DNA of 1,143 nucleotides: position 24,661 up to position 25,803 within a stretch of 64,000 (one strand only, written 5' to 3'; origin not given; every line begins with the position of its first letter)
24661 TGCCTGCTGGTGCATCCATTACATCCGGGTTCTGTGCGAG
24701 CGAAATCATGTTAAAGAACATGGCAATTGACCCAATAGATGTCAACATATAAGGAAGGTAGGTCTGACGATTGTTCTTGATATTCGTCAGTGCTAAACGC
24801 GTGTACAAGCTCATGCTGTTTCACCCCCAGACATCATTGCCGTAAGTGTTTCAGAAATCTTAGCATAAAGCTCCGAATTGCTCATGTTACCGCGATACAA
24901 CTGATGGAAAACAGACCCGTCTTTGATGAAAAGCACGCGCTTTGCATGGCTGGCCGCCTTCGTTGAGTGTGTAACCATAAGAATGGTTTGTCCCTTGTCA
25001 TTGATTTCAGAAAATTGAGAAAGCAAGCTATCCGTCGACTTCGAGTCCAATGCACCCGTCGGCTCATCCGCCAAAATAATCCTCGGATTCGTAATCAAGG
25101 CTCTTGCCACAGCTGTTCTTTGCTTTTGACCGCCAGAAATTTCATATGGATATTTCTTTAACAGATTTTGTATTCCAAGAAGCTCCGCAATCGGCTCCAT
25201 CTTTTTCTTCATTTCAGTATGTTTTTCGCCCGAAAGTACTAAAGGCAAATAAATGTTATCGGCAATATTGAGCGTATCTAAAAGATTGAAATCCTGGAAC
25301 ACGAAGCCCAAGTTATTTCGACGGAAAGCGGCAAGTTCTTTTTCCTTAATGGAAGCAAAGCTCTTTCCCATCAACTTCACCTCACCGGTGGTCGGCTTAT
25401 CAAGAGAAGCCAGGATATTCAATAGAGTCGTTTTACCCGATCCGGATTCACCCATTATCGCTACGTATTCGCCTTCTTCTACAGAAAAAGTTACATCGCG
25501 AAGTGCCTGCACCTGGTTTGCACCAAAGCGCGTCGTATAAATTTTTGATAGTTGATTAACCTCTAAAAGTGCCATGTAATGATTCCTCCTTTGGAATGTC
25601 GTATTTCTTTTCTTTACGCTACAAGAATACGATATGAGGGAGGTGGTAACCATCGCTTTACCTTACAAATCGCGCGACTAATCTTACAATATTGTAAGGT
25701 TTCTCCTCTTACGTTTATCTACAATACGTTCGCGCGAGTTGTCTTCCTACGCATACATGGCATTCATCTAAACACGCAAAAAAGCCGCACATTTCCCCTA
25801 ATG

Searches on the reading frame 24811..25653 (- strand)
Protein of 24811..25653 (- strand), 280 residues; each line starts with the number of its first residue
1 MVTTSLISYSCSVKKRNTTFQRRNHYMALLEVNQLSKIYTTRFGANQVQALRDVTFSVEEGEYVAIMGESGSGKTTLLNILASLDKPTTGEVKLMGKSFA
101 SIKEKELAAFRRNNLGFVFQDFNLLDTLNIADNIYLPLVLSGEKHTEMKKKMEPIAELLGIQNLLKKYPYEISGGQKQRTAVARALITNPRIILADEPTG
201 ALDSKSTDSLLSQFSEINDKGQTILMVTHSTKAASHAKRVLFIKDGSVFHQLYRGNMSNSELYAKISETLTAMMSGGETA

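Call 11: search_protein_families(library=pfam, proteins=[window:24811-25653:-], max_evalue=0.0001)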
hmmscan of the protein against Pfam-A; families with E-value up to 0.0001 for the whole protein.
window:24811-25653:- (280 aa): 3 families
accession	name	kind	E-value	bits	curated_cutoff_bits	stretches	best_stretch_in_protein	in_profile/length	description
PF00005.33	ABC_tran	-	5.8e-36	124.5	25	1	51-199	1-136/137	ABC transporter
PF03193.22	RsgA_GTPase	-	6.5e-05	23.3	30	0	41-93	87-138/174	RsgA GTPase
PF13304.12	AAA_21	-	9e-05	23.1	27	0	65-84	3-22/304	AAA domain, putative AbiEii toxin, Type IV TA system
